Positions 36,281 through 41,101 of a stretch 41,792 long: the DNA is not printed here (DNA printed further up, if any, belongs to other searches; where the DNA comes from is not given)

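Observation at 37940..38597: Internal Gly/Ala-rich hydrophobic hairpin in a Cys-free window of the giant protein: membrane-inserting or translocating element?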

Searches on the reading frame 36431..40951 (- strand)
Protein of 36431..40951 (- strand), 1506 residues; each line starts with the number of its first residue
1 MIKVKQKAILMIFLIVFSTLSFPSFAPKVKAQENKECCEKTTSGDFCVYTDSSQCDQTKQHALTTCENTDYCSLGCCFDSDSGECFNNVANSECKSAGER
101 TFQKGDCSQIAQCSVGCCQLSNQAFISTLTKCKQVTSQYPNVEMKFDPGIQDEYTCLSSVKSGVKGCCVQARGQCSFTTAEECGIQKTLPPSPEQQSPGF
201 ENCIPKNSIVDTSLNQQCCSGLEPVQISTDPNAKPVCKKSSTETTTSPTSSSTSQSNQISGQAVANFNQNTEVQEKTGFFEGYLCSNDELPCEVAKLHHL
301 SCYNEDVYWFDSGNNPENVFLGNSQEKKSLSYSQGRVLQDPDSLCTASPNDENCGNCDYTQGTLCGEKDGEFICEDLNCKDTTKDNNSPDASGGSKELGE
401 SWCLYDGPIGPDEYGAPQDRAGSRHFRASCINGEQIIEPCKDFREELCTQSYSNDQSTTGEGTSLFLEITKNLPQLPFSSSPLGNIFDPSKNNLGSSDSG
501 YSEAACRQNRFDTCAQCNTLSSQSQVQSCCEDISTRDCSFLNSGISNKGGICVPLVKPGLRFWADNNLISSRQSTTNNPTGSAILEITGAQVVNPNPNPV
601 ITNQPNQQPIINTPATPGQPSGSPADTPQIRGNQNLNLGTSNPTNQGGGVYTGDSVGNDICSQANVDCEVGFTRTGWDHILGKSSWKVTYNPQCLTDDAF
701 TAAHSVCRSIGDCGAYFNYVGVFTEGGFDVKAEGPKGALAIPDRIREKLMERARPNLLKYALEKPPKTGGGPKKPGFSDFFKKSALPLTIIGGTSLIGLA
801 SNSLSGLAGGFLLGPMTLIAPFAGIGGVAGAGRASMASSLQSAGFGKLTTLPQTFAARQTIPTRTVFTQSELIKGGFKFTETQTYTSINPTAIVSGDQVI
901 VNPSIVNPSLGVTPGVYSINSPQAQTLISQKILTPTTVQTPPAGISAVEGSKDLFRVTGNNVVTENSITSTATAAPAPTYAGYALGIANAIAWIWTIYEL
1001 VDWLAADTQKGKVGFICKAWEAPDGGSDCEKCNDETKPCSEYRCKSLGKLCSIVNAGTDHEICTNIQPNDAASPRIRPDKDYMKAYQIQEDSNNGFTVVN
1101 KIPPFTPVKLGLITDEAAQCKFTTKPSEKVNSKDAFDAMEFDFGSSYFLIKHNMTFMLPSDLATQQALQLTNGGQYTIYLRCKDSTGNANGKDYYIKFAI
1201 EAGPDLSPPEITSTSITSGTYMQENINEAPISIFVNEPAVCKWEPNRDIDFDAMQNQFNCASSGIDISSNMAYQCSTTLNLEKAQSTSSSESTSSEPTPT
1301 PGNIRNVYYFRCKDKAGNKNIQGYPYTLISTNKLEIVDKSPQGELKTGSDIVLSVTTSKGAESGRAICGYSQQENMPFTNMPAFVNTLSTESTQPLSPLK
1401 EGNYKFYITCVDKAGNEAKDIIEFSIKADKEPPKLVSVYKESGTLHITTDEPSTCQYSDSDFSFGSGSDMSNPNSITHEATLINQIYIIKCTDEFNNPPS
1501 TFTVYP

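Call 6: search_protein_families(library=pfam, proteins=[window:36431-40951:-], max_evalue=0.1)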
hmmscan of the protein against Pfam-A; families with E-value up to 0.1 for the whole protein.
window:36431-40951:- (1506 aa): 3 families
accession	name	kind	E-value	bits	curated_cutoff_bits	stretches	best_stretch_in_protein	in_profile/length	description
PF07495.19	Y_Y_Y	-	1.5e-05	25.2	26.6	1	1397-1427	33-63/65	Y_Y_Y domain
PF15418.12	DUF4625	-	7.7e-05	23.4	27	1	1399-1426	103-130/131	Domain of unknown function (DUF4625)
PF19077.6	Big_13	-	0.0001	23.2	27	1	1390-1424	63-98/102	Bacterial Ig-like domain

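Call 7: search_solved_structures(query=window:36431-40951:-, max_evalue=1)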
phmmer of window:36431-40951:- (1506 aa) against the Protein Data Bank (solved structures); distinct sequences matched with E-value up to 1: 15.
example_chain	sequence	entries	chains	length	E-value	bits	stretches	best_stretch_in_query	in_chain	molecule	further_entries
5g2w_A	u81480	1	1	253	0.6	10.7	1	397-488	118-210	1-(5-phosphoribosyl)-5-[(5-phosphoribosylamino)methylideneamino] imidazole-4-carboxamide i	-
5g5i_A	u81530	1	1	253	0.61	10.7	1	398-488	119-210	1-(5-phosphoribosyl)-5-[(5-phosphoribosylamino)methylideneamino] imidazole-4-carboxamide i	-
5ahf_A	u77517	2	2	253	0.61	10.7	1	398-488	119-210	1-(5-phosphoribosyl)-5-[(5-phosphoribosylamino)methylideneamino] imidazole-4-carboxamide i | 1-(5-PHOSPHORIBOSYL)-5-[(5-PHOSPHORIBOSYLAMINO) METHYLIDENE AMINO] 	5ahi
5ahe_A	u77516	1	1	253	0.61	10.7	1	398-488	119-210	1-(5-phosphoribosyl)-5-[(5-phosphoribosylamino)methylideneamino] imidazole-4-carboxamide i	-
5ac8_A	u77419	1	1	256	0.62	10.7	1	397-488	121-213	1-(5-phosphoribosyl)-5-[(5-phosphoribosylamino)methylideneamino] imidazole-4-carboxamide i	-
5ab3_A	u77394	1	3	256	0.62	10.7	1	397-488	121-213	1-(5-phosphoribosyl)-5-[(5-phosphoribosylamino)methylideneamino] imidazole-4-carboxamide i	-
5l6u_A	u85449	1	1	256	0.62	10.7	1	397-488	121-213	1-(5-phosphoribosyl)-5-[(5-phosphoribosylamino)methylideneamino] imidazole-4-carboxamide i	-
5g1y_A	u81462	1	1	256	0.62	10.7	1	397-488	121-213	1-(5-phosphoribosyl)-5-[(5-phosphoribosylamino)methylideneamino] imidazole-4-carboxamide i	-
5l9f_A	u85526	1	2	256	0.62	10.7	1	397-488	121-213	1-(5-phosphoribosyl)-5-[(5-phosphoribosylamino)methylideneamino] imidazole-4-carboxamide i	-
5g4e_A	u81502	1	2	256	0.62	10.7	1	397-488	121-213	1-(5-phosphoribosyl)-5-[(5-phosphoribosylamino)methylideneamino] imidazole-4-carboxamide i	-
5ac7_A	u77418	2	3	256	0.63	10.7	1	398-488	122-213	1-(5-phosphoribosyl)-5-[(5-phosphoribosylamino)methylideneamino] imidazole-4-carboxamide i | HISA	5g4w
5g1t_A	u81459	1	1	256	0.63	10.7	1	398-488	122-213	1-(5-phosphoribosyl)-5-[(5-phosphoribosylamino)methylideneamino] imidazole-4-carboxamide i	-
5g2i_A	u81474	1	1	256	0.63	10.7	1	398-488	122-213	1-(5-phosphoribosyl)-5-[(5-phosphoribosylamino)methylideneamino] imidazole-4-carboxamide i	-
9rxh_B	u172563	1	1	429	0.82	10.3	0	519-588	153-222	Cytochrome P450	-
5ac6_A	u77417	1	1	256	0.85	10.2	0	397-488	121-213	1-(5-phosphoribosyl)-5-[(5-phosphoribosylamino)methylideneamino] imidazole-4-carboxamide i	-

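Call 8: find_homologous_proteins(query=window:36431-40951:-, max_evalue=0.001)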
Query window:36431-40951:- (1506 aa): 72 proteins with E <= 0.001 among 6699 candidates.
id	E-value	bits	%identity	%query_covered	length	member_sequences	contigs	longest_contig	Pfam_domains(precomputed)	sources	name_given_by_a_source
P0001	0.0e+0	3492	100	100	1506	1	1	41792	PF07495.20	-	-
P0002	0.0e+0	2407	67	100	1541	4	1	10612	PF19077.7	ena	-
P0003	0.0e+0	2345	69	83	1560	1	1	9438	-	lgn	-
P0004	0.0e+0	2342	69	83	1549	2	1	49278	PF19077.7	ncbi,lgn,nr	ncbi:PT domain-containing protein [Candidatus Woesearchaeota archaeon]|nr:PT domain-containing prote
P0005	0.0e+0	1411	44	100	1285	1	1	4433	PF19077.7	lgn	-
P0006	0.0e+0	1383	44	99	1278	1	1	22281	PF07495.20,PF15418.13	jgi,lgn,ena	-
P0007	0.0e+0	1333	42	99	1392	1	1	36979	-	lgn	-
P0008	0.0e+0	1325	40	56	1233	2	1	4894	-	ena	-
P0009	0.0e+0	1283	44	56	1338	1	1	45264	-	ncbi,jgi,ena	ncbi:MAG: hypothetical protein ABIB47_00430 [Candidatus Woesearchaeota archaeon]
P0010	0.0e+0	1243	41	100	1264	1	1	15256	PF15418.13,PF19077.7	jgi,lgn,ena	-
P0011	0.0e+0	1230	41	100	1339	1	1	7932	-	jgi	-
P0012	0.0e+0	1183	39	100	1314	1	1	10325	PF15418.13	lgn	-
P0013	0.0e+0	1172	42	100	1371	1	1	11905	-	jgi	-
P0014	4.3e-242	825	35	56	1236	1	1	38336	-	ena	-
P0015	9.5e-240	817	35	56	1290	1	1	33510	-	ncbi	-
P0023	9.7e-203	694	30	99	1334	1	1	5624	PF07495.20,PF15418.13,PF19077.7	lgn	-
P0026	5.6e-195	669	31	99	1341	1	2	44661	PF15418.13,PF19077.7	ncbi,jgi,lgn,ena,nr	ncbi:MAG TPA: hypothetical protein HA362_05185 [Nanoarchaeota archaeon]|nr:hypothetical protein [Nan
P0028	7.9e-187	642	38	33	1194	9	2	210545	-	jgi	-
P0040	1.5e-133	465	33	35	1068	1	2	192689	-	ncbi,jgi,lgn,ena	-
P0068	1.1e-80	290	28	34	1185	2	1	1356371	-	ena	-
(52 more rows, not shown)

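Call 15: find_encoding_contigs(protein=P0004, flank=10000, max_places=2)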
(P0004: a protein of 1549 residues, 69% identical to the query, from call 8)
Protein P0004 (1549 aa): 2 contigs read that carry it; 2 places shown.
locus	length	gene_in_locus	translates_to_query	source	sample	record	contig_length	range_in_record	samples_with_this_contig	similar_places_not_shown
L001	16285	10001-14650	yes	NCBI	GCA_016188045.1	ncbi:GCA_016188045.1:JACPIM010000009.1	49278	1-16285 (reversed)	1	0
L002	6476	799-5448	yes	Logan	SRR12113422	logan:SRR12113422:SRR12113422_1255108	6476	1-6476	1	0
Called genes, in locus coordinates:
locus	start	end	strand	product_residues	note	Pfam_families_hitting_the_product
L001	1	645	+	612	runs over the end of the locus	PF00270:DEAD, PF04851:ResIII (weak), PF06733:DEAD_2, PF00271:Helicase_C (faint), PF13307:Helicase_C_2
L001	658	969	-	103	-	-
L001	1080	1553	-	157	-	PF09845:OapC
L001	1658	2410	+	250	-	-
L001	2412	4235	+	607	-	-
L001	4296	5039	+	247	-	PF00705:PCNA_N, PF02144:Rad1 (weak), PF02747:PCNA_C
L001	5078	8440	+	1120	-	-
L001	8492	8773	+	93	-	-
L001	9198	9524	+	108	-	-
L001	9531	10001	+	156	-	-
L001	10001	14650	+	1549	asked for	PF19077:Big_13 (faint)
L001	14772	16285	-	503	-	?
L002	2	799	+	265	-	?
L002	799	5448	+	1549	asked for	PF19077:Big_13 (faint)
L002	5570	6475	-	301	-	?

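Call 16: find_encoding_contigs(protein=P0040, flank=10000, max_places=2)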
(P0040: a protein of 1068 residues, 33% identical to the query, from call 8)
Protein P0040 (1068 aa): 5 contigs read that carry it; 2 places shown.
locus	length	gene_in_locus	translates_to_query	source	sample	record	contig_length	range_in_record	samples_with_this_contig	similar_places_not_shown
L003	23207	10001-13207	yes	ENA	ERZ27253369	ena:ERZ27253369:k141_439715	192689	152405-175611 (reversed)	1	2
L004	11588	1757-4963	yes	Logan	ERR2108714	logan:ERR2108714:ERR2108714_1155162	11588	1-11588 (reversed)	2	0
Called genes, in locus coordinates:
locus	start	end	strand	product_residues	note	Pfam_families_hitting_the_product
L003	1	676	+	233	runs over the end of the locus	-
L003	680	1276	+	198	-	PF09997:DUF2238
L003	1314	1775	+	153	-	PF24250:HVO_2718 (weak), PF13560:HTH_31 (weak), PF01381:HTH_3, PF12844:HTH_19 (faint)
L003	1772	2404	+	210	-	PF03602:Cons_hypoth95, PF05175:MTS, PF06325:PrmA, PF13649:Methyltransf_25 (weak), PF13847:Methyltransf_31 (weak)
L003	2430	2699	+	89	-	PF13656:RNA_pol_L_2, PF01193:RNA_pol_L (faint)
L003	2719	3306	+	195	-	-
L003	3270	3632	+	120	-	PF02150:Zn_ribbon_RPB9 (weak), PF01096:Zn_ribbon_TFIIS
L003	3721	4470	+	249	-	PF00705:PCNA_N, PF02144:Rad1 (weak), PF04139:Rad9 (weak), PF02747:PCNA_C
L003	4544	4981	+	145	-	-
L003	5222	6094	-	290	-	PF00089:Trypsin, PF13365:Trypsin_2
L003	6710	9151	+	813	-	-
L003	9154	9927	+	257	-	-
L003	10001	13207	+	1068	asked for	-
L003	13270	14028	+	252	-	-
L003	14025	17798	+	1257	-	-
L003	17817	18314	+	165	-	-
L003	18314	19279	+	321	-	-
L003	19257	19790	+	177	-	-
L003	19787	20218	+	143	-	-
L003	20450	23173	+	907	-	PF05124:S_layer_C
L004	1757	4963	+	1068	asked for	-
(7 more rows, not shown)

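Call 30: find_encoding_contigs(protein=P0068, flank=10000, max_places=1)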
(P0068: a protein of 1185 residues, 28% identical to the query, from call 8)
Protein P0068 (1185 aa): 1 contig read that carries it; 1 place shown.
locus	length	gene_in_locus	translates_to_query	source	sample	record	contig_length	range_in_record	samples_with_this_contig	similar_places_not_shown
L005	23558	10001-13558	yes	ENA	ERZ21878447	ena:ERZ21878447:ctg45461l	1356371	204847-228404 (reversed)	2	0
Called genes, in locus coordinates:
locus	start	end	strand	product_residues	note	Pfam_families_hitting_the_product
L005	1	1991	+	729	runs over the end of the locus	PF19077:Big_13 (faint)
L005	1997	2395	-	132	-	-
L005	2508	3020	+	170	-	PF27325:MJ0538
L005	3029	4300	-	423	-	-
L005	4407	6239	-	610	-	-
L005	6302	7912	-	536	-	-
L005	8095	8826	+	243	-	PF00705:PCNA_N, PF02144:Rad1 (faint), PF02747:PCNA_C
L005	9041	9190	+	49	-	PF01402:RHH_1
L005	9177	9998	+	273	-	-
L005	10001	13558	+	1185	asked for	-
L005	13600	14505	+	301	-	-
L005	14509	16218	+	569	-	-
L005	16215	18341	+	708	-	PF19077:Big_13 (faint)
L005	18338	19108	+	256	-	-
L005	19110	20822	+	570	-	-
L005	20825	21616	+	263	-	-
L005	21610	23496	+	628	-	-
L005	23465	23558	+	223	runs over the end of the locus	-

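Call 31: find_encoding_contigs(protein=P0028, flank=10000, max_places=1)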
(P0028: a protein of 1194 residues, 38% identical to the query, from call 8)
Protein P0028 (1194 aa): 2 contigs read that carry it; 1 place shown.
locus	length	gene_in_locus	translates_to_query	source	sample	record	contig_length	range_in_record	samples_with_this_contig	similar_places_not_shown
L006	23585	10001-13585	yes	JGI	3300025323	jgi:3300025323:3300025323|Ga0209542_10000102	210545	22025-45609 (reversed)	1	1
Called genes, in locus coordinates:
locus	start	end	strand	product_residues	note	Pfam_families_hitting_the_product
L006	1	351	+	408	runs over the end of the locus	PF13506:Glyco_transf_21, PF03142:Chitin_synth_2 (faint), PF13641:Glyco_tranf_2_3, PF00535:Glycos_transf_2, PF10111:Glyco_tranf_2_2, PF13632:Glyco_trans_2_3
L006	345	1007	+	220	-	-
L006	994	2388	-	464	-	-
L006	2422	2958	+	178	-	PF26602:HVO_2718_N, PF24250:HVO_2718 (faint), PF12844:HTH_19, PF01381:HTH_3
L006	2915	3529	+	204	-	PF06325:PrmA, PF05175:MTS, PF03602:Cons_hypoth95, PF13847:Methyltransf_31 (weak)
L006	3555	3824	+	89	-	PF13656:RNA_pol_L_2, PF01193:RNA_pol_L (weak)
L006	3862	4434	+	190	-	-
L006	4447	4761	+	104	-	PF01096:Zn_ribbon_TFIIS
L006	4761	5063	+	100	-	-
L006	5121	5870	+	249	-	PF00705:PCNA_N, PF04139:Rad9 (weak), PF02747:PCNA_C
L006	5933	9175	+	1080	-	PF13750:Big_3_3 (faint)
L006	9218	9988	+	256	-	-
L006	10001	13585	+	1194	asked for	-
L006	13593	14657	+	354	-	-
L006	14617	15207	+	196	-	-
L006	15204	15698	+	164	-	-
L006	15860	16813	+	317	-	PF00297:Ribosomal_L3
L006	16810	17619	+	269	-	PF00573:Ribosomal_L4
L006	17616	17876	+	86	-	PF00276:Ribosomal_L23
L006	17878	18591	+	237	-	PF00181:Ribosomal_L2_N (weak), PF03947:Ribosomal_L2_C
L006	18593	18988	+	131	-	PF00203:Ribosomal_S19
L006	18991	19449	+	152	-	PF00237:Ribosomal_L22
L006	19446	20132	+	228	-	PF07650:KH_2, PF00189:Ribosomal_S3_C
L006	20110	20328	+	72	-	PF00831:Ribosomal_L29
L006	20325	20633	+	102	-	PF01253:SUI1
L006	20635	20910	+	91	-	PF01868:RNase_P-MRP_p29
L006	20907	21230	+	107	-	PF00366:Ribosomal_S17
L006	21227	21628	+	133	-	PF00238:Ribosomal_L14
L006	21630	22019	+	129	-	PF16906:Ribosomal_L26, PF00467:KOW (weak)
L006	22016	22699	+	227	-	PF08071:RS4NT, PF00900:Ribosomal_S4e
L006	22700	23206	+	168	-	PF00281:Ribosomal_L5, PF00673:Ribosomal_L5_C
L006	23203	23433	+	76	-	PF00253:Ribosomal_S14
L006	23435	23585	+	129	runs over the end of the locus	PF00410:Ribosomal_S8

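Call 41: search_protein_families(library=ncbifam, proteins=[window:36431-40951:-], max_evalue=0.1)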
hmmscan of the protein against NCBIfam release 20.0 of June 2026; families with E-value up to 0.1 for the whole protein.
window:36431-40951:- (1506 aa): 1 family
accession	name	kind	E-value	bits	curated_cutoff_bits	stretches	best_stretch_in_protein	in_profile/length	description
NF047446.1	barrel_OmpL47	domain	0.00018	21.9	40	1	1390-1419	31-61/68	OmpL47-type beta-barrel domain-containing protein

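Call 71: find_encoding_contigs(protein=P0026, flank=10000, max_places=1)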
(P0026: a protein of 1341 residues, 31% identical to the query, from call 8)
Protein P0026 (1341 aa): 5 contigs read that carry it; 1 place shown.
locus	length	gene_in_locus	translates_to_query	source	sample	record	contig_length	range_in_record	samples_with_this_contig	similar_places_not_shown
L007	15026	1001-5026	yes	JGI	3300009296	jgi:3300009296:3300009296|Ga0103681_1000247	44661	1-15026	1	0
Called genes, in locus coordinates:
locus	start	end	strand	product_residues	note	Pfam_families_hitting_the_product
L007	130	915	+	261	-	-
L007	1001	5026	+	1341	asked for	PF19077:Big_13 (faint), PF15418:DUF4625 (faint)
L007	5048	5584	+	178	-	-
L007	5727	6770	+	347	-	-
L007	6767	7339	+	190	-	-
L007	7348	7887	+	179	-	-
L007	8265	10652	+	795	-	PF05124:S_layer_C (weak)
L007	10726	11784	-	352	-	PF02005:TRM, PF02475:TRM5-TYW2_MTfase (weak), PF02005:TRM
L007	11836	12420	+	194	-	-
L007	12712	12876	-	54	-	PF03966:Trm112p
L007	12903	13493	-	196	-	PF10294:Methyltransf_16 (weak), PF05175:MTS, PF03602:Cons_hypoth95, PF06325:PrmA, PF13847:Methyltransf_31, PF08241:Methyltransf_11 (weak), PF13649:Methyltransf_25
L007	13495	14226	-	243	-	-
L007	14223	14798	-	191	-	-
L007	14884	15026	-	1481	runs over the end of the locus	PF11617:Cu-binding_MopE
